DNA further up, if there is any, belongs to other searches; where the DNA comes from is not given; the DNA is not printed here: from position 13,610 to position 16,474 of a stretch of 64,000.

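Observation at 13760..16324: Stand-alone tandem TIR-domain protein with a large uncharacterised C-terminal module: candidate single-gene NAD-targeting defence or signalling system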

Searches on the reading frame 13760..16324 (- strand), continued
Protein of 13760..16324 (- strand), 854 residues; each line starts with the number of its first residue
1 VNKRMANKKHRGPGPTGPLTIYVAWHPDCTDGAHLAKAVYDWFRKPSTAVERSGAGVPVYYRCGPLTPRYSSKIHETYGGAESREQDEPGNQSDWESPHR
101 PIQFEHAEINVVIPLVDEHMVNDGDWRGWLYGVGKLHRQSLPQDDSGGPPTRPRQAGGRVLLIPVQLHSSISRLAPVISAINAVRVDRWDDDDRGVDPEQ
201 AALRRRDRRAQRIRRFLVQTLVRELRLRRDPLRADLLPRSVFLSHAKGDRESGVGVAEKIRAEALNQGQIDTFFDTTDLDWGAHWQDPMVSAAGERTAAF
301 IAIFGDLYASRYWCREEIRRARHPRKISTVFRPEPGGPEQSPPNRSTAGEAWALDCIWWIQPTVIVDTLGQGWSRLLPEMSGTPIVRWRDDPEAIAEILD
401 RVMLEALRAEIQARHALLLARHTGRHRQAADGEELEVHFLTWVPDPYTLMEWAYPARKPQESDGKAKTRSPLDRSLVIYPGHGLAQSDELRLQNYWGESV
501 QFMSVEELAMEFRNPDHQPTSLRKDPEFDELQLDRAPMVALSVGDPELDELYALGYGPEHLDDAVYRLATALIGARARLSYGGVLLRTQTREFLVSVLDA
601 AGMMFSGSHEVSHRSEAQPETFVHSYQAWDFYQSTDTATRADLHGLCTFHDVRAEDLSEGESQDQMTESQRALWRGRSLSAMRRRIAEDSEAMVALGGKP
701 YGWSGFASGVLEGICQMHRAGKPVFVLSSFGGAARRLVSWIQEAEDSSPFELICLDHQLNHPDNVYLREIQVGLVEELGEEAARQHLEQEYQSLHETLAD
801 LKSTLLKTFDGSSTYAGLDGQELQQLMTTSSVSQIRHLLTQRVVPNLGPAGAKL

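Call 22: predict_structure(alignment_id=A1)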
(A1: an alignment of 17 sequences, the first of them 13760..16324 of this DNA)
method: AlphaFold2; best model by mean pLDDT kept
length: 854 residues; sequences in the alignment: 17
mean_pLDDT: 78.2   pTM: 0.83
mean pLDDT of the five models: 78.2, 76.1, 73.5, 73.1, 71.4
residues with pLDDT >= 90: 271; 70-90: 353; 50-70: 132; < 50: 98
segments of 3 or more residues with pLDDT < 50: 1-12, 73-98, 145-153, 277-282, 338-346, 461-469, 520-529, 607-615
pLDDT, mean of each block of 10 residues (from residue 1): 37 69 94 94 66 76 68 45 36 41 82 95 92 91 56 59 94 92 88 84 91 89 77 57 83 86 77 59 60 73 87 87 86 52 52 88 86 68 85 86 88 88 81 86 87 69 46 80 66 76 80 60 43 82 89 88 86 85 62 69 55 53 88 81 82 80 79 94 95 94 92 97 94 92 78 93 94 96 96 95 93 90 88 84 80 49
secondary structure, 60 per line:
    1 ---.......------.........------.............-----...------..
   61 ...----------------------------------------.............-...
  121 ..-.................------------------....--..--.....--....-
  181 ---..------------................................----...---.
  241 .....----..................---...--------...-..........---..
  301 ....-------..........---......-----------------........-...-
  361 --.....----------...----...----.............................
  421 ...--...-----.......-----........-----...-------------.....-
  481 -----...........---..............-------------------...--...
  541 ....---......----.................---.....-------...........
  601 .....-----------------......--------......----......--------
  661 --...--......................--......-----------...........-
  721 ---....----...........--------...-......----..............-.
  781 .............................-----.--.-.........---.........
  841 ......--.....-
elements in order (helices of 4 or more, strands of 3 or more residues): H4-10 E17-25 H32-44 E59-63 E107-116 H118-122 H124-140 E159-162 H169-173 H176-179 H198-229 E240-245 H250-267 E271-273 H286-295 E299-304 H312-321 H327-330 H348-355 E357-359 E363-367 E385-387 H392-423 E426-428 E434-440 H446-453 E475-479 H486-496 E500-504 H505-513 E538-544 H548-553 H558-574 E578-582 H590-605 E623-628 H637-642 E647-652 H668-689 E692-697 H709-719 E724-727 H732-742 H755-760 H765-778 H780-809 H820-828 H832-846 H849-853

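Call 25: fold_search(model_id=the predicted structure, library=pdb)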
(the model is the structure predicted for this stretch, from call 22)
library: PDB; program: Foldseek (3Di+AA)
matches with E <= 10: 559; with E <= 0.001: 2
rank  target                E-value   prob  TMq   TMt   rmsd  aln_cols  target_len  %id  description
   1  6lhx_A                2.9e-04  0.91  0.14  0.25  23.1       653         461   10  Crystal structure of ThsA (released 2020-06-24)
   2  8bdc_A                4.5e-04  1.00  0.16  0.15  10.8       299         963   12  Human apo TRPM8 in a closed state (composite map) (released 2023-11-01)
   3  9p8y_A                1.3e-03  1.00  0.18  0.16  10.7       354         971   13  Human TRPM8 closed, ligand-free structure resolved in GDN using cryo-EM (released 2026-03-25)
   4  7uxt_A                1.5e-03  0.82  0.14  0.25  22.5       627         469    9  Crystal structure of ligand-free SeThsA (released 2022-09-07)
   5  8i87_A                3.1e-03  1.00  0.14  0.28  12.7       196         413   11  Cryo-EM structure of TIR-APAZ/Ago-gRNA-DNA complex (released 2023-07-19)
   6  8chd_A                3.5e-03  0.30  0.10  0.16  25.9       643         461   10  NtUGT1 in two conformations (released 2024-02-21)
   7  8qlp_E                7.6e-03  1.00  0.13  0.26   5.6       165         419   14  CryoEM structure of the RNA/DNA bound SPARTA (BabAgo/TIR-APAZ) tetrameric complex (released 2024-01-31)
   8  8spo_I                8.4e-03  1.00  0.14  0.30   4.1       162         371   11  Tetramerized activation of MapSPARTA bound with NAD+ (released 2023-08-23)
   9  8i87_G                1.4e-02  1.00  0.14  0.29  12.8       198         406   12  Cryo-EM structure of TIR-APAZ/Ago-gRNA-DNA complex (released 2023-07-19)
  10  5its_B                1.5e-02  0.99  0.14  0.50   6.1       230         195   15  Crystal structure of LOG from Corynebacterium glutamicum (released 2016-08-24)
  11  2poc_B                1.8e-02  0.33  0.10  0.18  20.8       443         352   10  The crystal structure of isomerase domain of glucosamine-6-phosphate synthase from Candida albicans (released 2007-09-11)
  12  8qlp_M                2.1e-02  1.00  0.13  0.26   5.6       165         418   14  CryoEM structure of the RNA/DNA bound SPARTA (BabAgo/TIR-APAZ) tetrameric complex (released 2024-01-31)
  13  1gz5_A                2.1e-02  0.25  0.12  0.21  25.6       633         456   11  Trehalose-6-phosphate synthase. OtsA (released 2003-02-07)
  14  7beq                  2.2e-02  1.00  0.13  0.66   6.4       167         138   10  MicroED structure of the MyD88 TIR domain higher-order assembly (released 2021-03-10)
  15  8spo_A                2.5e-02  1.00  0.14  0.27   4.3       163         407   13  Tetramerized activation of MapSPARTA bound with NAD+ (released 2023-08-23)
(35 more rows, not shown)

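Call 27: search_protein_representatives(alignment_id=A1)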
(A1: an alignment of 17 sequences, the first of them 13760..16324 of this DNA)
Query: 17 sequences, 784 profile positions. Proteins with E-value up to 0.001 (for the whole library): 4391; up to 1e-10: 2531; up to 1e-30: 1143. The best 150 are listed.
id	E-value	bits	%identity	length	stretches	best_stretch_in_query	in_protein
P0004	0.0e+00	1051.5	-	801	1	1-781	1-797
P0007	0.0e+00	1019.4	-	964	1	4-781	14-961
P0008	3.6e-292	988.0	-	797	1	4-772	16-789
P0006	1.0e-283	960.0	-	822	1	1-778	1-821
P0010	1.7e-267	906.4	-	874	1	4-782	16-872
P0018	4.1e-241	819.1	-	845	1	5-781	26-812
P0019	1.1e-234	797.8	-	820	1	6-775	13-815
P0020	1.6e-233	794.0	-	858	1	6-779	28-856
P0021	1.5e-229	780.9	-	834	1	7-780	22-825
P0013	1.6e-227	774.2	-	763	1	9-778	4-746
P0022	4.4e-215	733.0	-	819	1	8-781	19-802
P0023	3.2e-205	700.4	-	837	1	9-777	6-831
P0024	2.8e-202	690.7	-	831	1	4-776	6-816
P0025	2.0e-197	674.6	-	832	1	7-773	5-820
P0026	1.7e-196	671.5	-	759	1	5-778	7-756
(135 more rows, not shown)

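Call 31: find_related_loci(query=A2, collection=genome_contigs, flank=8000)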
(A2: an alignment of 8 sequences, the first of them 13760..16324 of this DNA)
Query A2 (854 aa) in genome_contigs; peptide patterns used: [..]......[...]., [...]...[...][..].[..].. (x = any residue, [..] = any of these).
171 stretches matched a pattern; 130 encode a relative of the query (tblastn E <= 1e-3); the best 80 are kept; 80 distinct loci.
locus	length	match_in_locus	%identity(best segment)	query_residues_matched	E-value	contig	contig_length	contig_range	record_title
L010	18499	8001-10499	73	14-847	0e+0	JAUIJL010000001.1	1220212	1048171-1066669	MAG: Thermoanaerobaculia bacterium isolate Co_bin.310 NODE_15_length_1220212_cov_4.532323, whole genome shotgun sequence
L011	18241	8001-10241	37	17-850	7e-139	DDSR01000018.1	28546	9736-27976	MAG TPA_asm: Deltaproteobacteria bacterium UBA2385 UBA2385_contig_3294, whole genome shotgun sequence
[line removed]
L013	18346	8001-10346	31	18-852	1e-92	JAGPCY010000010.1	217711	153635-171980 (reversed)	MAG: Kofleriaceae bacterium isolate Gw_SlAct_bin_340 Gw_SlAct_36_length_217711_cov_39.941135, whole genome shotgun seque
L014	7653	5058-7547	30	18-851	2e-92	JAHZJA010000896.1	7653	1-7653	MAG: Deltaproteobacteria bacterium isolate P_S1_bin.18 k141_1021678, whole genome shotgun sequence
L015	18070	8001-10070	31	18-762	5e-69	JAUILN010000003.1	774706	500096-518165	MAG: bacterium isolate Co_bin.47 NODE_39_length_774706_cov_13.857559, whole genome shotgun sequence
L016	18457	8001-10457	27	18-844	2e-59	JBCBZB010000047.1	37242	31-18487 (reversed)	MAG: Planctomycetota bacterium isolate P01_A01_bin.104 k141_1698951_length_37242_cov_13.0000, whole genome shotgun seque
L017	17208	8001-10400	32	18-847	3e-101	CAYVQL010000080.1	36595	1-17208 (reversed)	MAG TPA_asm: uncultured Enterobacterales bacterium isolate SRP077602_co7_23 genome assembly, contig: NODE_5452_length_36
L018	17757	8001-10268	27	5-801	8e-60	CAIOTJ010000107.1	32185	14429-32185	MAG: uncultured Planctomycetaceae bacterium isolate ErkenSummer_bin-1745 genome assembly, contig: bin-1745:107/718, whol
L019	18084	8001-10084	31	18-805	2e-70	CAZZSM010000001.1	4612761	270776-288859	MAG: Candidatus Entotheonella sp. DD2 isolate Candidatus Entotheonella baccata DD2 genome assembly, contig: DD2_1, whole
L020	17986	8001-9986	28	17-754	2e-49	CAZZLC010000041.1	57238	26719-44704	MAG TPA_asm: uncultured Enterobacteriaceae bacterium isolate SRP128890_co1_194 genome assembly, contig: NODE_953_length_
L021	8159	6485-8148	31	17-683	3e-56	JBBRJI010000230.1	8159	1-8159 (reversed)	MAG: Pirellulales bacterium isolate Co_metawrap_2856 Cmw_2856_k141_23555064_length_8159_cov_8.0000, whole genome shotgun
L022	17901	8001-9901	30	17-752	3e-47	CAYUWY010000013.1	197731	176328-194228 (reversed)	MAG TPA_asm: uncultured Pirellulaceae bacterium isolate binchicken_co366_88 genome assembly, contig: NODE_19_length_1977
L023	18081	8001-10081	29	18-838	2e-67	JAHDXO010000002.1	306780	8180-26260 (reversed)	MAG: Pirellulaceae bacterium isolate PLA7 NODE_83_length_306780_cov_10.659927, whole genome shotgun sequence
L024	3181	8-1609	26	260-835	2e-46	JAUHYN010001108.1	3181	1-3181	MAG: bacterium isolate 3_bin.68 NODE_40627_length_3181_cov_0.800917, whole genome shotgun sequence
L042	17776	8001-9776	21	16-752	9e-23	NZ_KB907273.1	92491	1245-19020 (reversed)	Paenibacillus fonticola DSM 21315 G358DRAFT_scaffold00029.29, whole genome shotgun sequence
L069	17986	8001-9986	22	16-843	6e-19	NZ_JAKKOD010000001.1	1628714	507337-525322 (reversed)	Avibacterium sp. 21-586 1, whole genome shotgun sequence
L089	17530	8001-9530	23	241-854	2e-15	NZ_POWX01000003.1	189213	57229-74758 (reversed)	Neisseria mucosa strain C2008000159 C2008000159_S12_ctg_3081, whole genome shotgun sequence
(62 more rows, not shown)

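Call 35: search_protein_families(library=ncbifam, proteins=[L089:7491-9545:+, L069:7986-10010:+, L042:7983-10004:+], max_evalue=0.01)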
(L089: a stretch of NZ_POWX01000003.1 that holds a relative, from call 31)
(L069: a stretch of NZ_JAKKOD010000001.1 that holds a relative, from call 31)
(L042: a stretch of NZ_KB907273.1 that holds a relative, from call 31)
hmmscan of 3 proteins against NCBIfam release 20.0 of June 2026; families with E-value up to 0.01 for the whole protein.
L089:7491-9545:+ (684 aa): 2 families
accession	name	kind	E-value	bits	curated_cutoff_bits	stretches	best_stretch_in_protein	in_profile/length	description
NF058526.1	Thoeris_type3_ThcB4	equivalog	8e-07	28.2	220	1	166-260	125-218/375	Thoeris type III anti-phage system protein ThcB4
NF042941.1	Retron_TIR_antiphage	equivalog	7.7e-06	24.9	600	1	118-247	294-417/464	TIR domain-containing anti-phage reverse transcriptase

L069:7986-10010:+ (674 aa): 2 families
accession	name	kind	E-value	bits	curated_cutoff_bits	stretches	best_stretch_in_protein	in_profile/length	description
NF042941.1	Retron_TIR_antiphage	equivalog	3.4e-05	22.8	600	1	165-246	337-417/464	TIR domain-containing anti-phage reverse transcriptase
NF058526.1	Thoeris_type3_ThcB4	equivalog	4.4e-05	22.5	220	1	167-257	127-216/375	Thoeris type III anti-phage system protein ThcB4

L042:7983-10004:+ (673 aa): 2 families
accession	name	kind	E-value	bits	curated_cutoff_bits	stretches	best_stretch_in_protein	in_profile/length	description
NF058526.1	Thoeris_type3_ThcB4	equivalog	6.1e-06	25.3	220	1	167-256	129-217/375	Thoeris type III anti-phage system protein ThcB4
NF042941.1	Retron_TIR_antiphage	equivalog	0.0001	21.2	600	1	153-244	327-417/464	TIR domain-containing anti-phage reverse transcriptase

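Call 36: search_protein_families(library=pfam, proteins=[L089:7491-9545:+, L069:7986-10010:+, L042:7983-10004:+], max_evalue=0.01)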
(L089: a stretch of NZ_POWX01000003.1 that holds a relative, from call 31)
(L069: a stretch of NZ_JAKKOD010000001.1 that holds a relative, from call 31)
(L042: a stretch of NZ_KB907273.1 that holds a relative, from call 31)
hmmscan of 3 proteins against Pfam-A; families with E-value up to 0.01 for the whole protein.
L089:7491-9545:+ (684 aa): 6 families
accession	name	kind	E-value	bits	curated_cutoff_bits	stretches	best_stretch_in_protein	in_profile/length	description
PF18163.6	LD_cluster2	-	5.3e-56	190.6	25.3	1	386-653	3-264/264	SLOG cluster2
PF13676.11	TIR_2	-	2.2e-13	51.2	28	1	172-282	2-111/122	TIR domain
PF18185.7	STALD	-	2.3e-05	24.4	24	1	524-630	103-207/211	Sir2- and TIR-associating SLOG family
PF01582.25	TIR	-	0.00027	21.2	21.3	1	190-248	23-81/179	TIR domain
PF08937.16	ThsB_TIR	-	0.0023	18.7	21.2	1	172-258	1-94/100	Thoeris protein ThsB, TIR-like domain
PF04659.18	Arch_fla_DE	-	0.0074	16.6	21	0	295-324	24-53/96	Archaeal flagella protein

L069:7986-10010:+ (674 aa): 5 families
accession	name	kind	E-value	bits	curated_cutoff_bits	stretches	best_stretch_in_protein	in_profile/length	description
PF18163.6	LD_cluster2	-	9.6e-58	196.3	25.3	1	384-642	4-256/264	SLOG cluster2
PF13676.11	TIR_2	-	1.8e-12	48.3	28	1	171-261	2-93/122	TIR domain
PF01582.25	TIR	-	6.8e-05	23.2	21.3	1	190-249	23-83/179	TIR domain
PF08937.16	ThsB_TIR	-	0.0016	19.2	21.2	1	171-257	1-94/100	Thoeris protein ThsB, TIR-like domain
PF18185.7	STALD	-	0.0028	17.6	24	0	521-609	103-191/211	Sir2- and TIR-associating SLOG family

L042:7983-10004:+ (673 aa): 3 families
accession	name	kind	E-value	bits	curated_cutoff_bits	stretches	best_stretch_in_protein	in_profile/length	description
PF18163.6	LD_cluster2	-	2.1e-66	224.6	25.3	1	385-651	2-264/264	SLOG cluster2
PF13676.11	TIR_2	-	3.6e-08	34.4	28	1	169-258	2-92/122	TIR domain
PF01582.25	TIR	-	5.2e-05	23.6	21.3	1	168-246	4-82/179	TIR domain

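Call 37: search_protein_families(library=padloc, proteins=[L089:7491-9545:+, L069:7986-10010:+, L042:7983-10004:+], max_evalue=0.01)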
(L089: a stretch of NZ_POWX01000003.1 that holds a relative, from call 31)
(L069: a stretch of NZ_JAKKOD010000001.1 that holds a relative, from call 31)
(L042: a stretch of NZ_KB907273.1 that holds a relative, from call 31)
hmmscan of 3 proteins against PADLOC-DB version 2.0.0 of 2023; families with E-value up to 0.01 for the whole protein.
L089:7491-9545:+ (684 aa): 6 families
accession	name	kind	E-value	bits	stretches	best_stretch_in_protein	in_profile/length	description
PDLC05062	PDC-S66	-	5.9e-06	23.9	1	165-244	145-223/282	-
PDLC00434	ThsB1|ThsB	-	2.8e-05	21.4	1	169-255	139-224/396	TIR-like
PDLC00416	ThsA1|ThsA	-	3e-05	21.8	1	526-634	124-221/226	STALD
PDLC00407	ThsA1|ThsA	-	6.1e-05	19.8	1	523-634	367-475/478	STALD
PDLC00412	ThsA1|ThsA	-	0.00012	19.3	1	520-634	200-311/314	STALD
PDLC02961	RT-TIR_XII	-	0.0017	15.3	1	114-248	298-420/475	single gene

L069:7986-10010:+ (674 aa): 3 families
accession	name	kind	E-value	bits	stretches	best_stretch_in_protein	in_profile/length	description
PDLC05062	PDC-S66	-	2.2e-05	22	1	170-243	151-223/282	-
PDLC00416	ThsA1|ThsA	-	0.0025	15.5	0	524-631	125-221/226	STALD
PDLC02961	RT-TIR_XII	-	0.0038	14.2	1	163-248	343-421/475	single gene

L042:7983-10004:+ (673 aa): 2 families
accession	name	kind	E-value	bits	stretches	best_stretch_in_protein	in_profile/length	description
PDLC00434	ThsB1|ThsB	-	5.1e-05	20.5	1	167-252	140-224/396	TIR-like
PDLC02961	RT-TIR_XII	-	0.0023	14.9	1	152-247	334-422/475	single gene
